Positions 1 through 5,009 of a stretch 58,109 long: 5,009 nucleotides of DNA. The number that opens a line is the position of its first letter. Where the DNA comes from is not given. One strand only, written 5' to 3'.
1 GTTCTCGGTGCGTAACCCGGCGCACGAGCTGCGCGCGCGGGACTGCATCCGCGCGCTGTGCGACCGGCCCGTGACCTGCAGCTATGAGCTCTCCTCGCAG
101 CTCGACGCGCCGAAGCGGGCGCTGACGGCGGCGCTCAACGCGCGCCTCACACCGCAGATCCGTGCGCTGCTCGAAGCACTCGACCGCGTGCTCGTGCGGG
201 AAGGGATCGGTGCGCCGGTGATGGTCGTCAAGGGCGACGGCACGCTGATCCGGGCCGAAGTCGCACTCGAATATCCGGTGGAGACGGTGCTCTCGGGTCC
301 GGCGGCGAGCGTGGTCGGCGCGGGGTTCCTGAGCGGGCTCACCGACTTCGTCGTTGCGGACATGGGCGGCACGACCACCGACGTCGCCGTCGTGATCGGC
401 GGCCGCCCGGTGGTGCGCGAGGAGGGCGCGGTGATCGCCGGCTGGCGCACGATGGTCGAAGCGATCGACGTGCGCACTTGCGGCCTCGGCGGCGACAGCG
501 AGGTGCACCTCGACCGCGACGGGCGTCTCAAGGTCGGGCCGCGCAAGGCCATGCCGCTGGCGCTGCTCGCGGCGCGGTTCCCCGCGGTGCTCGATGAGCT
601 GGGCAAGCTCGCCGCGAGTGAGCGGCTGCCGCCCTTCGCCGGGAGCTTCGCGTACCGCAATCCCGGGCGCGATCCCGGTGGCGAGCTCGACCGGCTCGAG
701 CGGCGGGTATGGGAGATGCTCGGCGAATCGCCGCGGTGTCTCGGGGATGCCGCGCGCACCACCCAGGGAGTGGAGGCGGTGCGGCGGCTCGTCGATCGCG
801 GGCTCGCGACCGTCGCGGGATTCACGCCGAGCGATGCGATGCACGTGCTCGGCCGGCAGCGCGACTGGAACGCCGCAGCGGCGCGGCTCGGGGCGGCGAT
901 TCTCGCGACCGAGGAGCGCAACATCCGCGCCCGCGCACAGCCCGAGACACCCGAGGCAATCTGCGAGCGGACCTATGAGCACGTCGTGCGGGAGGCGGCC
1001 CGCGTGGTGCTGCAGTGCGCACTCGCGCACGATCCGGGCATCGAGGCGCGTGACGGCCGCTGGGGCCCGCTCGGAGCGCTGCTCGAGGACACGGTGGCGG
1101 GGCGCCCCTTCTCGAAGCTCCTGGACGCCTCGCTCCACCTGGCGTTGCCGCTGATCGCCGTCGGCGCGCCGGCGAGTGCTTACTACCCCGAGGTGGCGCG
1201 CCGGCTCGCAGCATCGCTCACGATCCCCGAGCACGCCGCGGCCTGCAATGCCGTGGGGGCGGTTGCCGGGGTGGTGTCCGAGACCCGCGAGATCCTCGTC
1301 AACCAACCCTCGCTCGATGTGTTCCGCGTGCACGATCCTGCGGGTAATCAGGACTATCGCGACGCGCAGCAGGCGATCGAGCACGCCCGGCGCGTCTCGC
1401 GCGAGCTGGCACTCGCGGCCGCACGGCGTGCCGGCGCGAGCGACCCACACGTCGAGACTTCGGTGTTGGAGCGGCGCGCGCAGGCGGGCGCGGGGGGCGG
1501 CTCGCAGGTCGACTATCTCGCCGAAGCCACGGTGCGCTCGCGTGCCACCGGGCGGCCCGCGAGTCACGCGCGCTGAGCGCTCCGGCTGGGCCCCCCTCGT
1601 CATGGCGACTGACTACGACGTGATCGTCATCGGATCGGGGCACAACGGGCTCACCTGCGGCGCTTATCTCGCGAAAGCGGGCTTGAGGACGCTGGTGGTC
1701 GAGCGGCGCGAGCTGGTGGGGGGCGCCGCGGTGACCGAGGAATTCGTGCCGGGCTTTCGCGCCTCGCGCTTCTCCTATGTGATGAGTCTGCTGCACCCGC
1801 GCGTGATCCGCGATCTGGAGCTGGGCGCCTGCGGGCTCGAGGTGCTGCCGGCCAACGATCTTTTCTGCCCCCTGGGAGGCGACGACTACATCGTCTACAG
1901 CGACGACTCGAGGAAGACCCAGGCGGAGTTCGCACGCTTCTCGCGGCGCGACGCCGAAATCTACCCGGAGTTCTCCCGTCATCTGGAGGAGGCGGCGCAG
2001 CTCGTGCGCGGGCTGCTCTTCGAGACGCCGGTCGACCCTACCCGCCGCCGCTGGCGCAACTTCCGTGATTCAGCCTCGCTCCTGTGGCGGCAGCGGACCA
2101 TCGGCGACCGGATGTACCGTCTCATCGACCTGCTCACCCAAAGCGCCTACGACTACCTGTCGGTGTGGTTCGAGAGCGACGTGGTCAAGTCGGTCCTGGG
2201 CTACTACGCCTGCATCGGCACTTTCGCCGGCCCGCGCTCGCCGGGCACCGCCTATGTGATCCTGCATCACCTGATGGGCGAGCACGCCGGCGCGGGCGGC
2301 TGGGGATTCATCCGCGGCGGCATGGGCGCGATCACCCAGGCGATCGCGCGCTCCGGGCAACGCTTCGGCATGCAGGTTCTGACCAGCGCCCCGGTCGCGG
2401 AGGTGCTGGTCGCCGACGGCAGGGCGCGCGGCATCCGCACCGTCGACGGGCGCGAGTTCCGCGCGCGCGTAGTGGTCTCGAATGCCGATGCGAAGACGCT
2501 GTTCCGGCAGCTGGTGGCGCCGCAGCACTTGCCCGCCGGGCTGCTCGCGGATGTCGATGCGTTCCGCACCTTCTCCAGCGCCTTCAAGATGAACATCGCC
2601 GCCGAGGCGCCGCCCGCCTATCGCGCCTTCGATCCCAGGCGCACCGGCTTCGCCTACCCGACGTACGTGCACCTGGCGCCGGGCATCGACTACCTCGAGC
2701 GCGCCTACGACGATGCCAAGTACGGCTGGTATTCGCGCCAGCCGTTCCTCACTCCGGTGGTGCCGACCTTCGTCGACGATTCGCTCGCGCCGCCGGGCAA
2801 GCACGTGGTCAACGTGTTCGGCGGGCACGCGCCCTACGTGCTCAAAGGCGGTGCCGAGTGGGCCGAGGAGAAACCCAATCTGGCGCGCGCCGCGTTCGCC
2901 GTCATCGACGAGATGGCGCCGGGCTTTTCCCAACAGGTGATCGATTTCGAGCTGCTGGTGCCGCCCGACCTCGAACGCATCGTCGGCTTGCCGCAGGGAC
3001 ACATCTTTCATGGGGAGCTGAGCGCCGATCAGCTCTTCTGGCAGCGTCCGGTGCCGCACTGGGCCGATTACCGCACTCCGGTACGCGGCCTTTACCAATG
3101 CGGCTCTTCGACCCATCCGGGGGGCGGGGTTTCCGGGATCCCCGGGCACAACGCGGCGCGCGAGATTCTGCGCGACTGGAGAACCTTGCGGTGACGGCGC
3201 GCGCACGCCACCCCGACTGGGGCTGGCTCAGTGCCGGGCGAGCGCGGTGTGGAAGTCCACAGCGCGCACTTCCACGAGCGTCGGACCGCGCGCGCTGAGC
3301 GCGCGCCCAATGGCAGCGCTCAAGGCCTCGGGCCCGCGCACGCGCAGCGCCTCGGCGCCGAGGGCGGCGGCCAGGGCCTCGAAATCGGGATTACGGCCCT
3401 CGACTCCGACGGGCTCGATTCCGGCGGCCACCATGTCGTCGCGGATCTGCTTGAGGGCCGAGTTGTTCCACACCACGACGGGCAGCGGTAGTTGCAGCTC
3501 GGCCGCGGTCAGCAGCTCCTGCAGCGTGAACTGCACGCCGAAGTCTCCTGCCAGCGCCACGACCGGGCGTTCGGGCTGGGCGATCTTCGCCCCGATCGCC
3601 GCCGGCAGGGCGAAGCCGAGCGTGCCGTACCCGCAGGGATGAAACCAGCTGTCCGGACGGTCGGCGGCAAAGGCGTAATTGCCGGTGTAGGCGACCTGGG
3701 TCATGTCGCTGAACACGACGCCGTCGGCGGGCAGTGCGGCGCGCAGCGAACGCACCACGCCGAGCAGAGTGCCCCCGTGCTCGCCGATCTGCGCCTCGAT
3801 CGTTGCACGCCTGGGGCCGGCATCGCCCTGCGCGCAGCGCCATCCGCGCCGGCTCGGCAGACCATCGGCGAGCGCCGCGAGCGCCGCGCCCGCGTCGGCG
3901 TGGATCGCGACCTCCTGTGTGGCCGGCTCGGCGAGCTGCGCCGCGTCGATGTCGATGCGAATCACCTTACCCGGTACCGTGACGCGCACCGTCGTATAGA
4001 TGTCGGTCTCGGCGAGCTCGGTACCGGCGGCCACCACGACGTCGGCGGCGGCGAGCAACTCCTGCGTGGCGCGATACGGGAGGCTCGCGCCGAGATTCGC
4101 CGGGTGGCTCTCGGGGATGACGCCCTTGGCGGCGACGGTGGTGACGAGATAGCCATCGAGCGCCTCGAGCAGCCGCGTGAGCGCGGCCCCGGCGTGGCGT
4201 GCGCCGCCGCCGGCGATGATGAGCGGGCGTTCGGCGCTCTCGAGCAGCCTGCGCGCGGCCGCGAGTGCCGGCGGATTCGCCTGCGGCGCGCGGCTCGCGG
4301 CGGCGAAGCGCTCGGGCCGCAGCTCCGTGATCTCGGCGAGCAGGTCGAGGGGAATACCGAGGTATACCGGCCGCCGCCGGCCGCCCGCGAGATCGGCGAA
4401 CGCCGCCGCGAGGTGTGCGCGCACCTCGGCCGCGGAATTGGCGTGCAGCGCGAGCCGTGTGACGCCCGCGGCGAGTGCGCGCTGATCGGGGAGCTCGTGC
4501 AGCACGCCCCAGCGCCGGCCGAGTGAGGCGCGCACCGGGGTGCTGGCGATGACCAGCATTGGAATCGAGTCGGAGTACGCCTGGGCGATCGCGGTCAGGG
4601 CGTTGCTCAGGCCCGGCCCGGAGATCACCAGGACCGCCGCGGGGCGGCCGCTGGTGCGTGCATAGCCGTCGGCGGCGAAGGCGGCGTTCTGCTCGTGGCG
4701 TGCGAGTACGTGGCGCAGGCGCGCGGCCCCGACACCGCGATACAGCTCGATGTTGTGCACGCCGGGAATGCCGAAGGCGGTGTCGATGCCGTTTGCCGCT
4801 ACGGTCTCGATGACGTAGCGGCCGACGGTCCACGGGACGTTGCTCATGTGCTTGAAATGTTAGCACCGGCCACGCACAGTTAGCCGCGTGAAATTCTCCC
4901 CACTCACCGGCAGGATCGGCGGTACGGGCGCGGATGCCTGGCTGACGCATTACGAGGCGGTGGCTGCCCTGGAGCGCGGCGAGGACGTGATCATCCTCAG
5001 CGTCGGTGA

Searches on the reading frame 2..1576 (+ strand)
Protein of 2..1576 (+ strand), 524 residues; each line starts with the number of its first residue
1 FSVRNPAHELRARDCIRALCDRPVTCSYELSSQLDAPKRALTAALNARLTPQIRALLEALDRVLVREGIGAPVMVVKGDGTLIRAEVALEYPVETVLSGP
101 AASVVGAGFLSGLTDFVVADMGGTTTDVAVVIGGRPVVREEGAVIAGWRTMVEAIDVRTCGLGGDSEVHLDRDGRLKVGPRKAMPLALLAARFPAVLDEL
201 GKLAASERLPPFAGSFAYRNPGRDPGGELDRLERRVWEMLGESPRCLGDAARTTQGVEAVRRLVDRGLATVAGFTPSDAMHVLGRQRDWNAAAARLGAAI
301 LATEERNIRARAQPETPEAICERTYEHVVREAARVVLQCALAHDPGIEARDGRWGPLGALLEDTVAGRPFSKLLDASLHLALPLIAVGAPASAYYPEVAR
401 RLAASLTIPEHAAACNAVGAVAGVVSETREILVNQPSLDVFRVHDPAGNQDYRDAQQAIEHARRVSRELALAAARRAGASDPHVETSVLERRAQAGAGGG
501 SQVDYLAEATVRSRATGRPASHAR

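Call 32: search_protein_families(library=ncbifam, proteins=[window:2-1576:+], max_evalue=1e-12)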
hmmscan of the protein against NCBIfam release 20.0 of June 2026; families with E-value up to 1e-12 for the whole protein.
window:2-1576:+ (524 aa): 2 families
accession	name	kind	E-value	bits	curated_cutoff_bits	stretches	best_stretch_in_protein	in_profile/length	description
NF050156.1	CapLactmsAlpCapA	equivalog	1.3e-22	79.9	1000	1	1-183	167-352/689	caprolactamase subunit alpha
NF042975.2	AcphenoCarb_ApcC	equivalog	3.9e-14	51.8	1500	1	2-183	181-369/733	acetophenone carboxylase subunit gamma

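Call 78: search_protein_families(library=pfam, proteins=[window:2-1576:+], max_evalue=0.0001)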
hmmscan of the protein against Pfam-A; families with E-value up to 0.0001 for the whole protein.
window:2-1576:+ (524 aa): 1 family
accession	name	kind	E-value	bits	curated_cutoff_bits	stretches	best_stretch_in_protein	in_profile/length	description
PF01968.24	Hydantoinase_A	-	5.9e-31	108.2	22.9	1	39-183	1-147/291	Hydantoinase/oxoprolinase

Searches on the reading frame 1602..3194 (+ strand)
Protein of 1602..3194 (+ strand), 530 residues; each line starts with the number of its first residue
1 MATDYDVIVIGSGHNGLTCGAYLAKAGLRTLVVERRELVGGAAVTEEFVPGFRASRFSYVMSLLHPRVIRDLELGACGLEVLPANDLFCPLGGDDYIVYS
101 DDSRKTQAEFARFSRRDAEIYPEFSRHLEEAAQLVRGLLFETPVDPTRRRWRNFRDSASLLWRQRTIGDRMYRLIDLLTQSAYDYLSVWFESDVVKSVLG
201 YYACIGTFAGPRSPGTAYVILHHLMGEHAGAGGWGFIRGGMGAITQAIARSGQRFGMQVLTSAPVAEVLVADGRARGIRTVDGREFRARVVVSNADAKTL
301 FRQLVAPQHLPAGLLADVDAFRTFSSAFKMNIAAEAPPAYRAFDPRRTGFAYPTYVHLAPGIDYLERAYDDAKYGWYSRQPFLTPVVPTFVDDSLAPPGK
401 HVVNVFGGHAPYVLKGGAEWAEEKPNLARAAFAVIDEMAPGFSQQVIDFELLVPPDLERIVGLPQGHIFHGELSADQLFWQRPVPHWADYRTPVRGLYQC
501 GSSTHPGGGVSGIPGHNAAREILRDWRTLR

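Call 32: search_protein_families(library=ncbifam, proteins=[window:1602-3194:+], max_evalue=1e-12)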
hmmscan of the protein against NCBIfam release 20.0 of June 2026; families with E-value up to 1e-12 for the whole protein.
window:1602-3194:+ (530 aa): 6 families
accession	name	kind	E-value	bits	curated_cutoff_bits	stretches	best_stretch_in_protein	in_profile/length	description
NF045689.1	BCarotKetCrtO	equivalog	8.3e-83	278.8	1000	1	4-528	3-541/563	beta-carotene ketolase CrtO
TIGR02734.1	crtI_fam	subfamily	6.9e-34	117.4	238.1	1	7-309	1-285/504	phytoene desaturase family protein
TIGR02730.1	carot_isom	equivalog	1.7e-24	86.5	586.9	0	231-312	218-299/493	carotenoid isomerase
NF045637.1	carotdesatCrtDProt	equivalog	1.2e-20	73.6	580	0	184-312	170-292/485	1-hydroxycarotenoid 3,4-desaturase CrtD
NF058655.1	CrtID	equivalog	6.9e-15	54.8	640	0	180-308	163-285/478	bifunctional phytoene desaturase/3,4-desaturase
TIGR02733.1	desat_CrtD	equivalog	5.7e-14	51.7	549.7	0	6-45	3-42/492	C-3',4' desaturase CrtD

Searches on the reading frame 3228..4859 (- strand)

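Call 32: search_protein_families(library=ncbifam, proteins=[window:3228-4859:-], max_evalue=1e-12)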
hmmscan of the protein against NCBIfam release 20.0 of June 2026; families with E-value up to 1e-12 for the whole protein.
window:3228-4859:- (543 aa): 51 families (the best 25 are shown)
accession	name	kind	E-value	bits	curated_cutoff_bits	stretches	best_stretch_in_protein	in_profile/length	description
NF005712.0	PRK07524.1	subfamily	7.4e-173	575.8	500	1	11-534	4-530/536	5-guanidino-2-oxopentanoate decarboxylase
NF006122.0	PRK08266.1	subfamily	1.2e-116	390.4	571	1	11-533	5-524/543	hypothetical protein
NF005470.0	PRK07064.1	equivalog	8.3e-86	289.2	495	1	10-533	5-529/552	thiamine pyrophosphate-binding protein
TIGR00118.1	acolac_lg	equivalog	1.4e-79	268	538.35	1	13-532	4-533/557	biosynthetic-type acetolactate synthase large subunit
NF006016.1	PRK08155.1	equivalog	4.4e-76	256.5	870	1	14-532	7-531/554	acetolactate synthase large subunit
NF006187.0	PRK08322.1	equivalog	1.6e-75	254.6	509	1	16-537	8-531/548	acetolactate synthase large subunit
NF006524.0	PRK08978.1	equivalog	7.6e-73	245.6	738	1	14-532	5-523/548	acetolactate synthase 2 catalytic subunit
NF004710.0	PRK06048.1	equivalog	1.6e-70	238.1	976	1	12-532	10-536/561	acetolactate synthase large subunit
NF004919.0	PRK06276.1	equivalog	4.2e-70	236.7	866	1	14-532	5-537/582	acetolactate synthase large subunit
NF006052.0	PRK08199.1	subfamily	2.5e-66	224.1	539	1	11-533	9-537/559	thiamine pyrophosphate protein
NF005860.0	PRK07789.1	equivalog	9.1e-66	222.4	881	1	13-523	37-567/615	acetolactate synthase large subunit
NF005713.0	PRK07525.1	subfamily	4.6e-65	220.1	620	2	14-337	10-335/592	sulfoacetaldehyde acetyltransferase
NF005039.0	PRK06456.1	equivalog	2.3e-62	211.3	868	1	13-531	5-542/572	acetolactate synthase large subunit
NF005651.0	PRK07418.1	subfamily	5.5e-61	206.5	942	1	11-532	20-558/617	acetolactate synthase large subunit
NF005824.0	PRK07710.1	equivalog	7.5e-61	206.1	976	1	15-534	22-549/573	acetolactate synthase large subunit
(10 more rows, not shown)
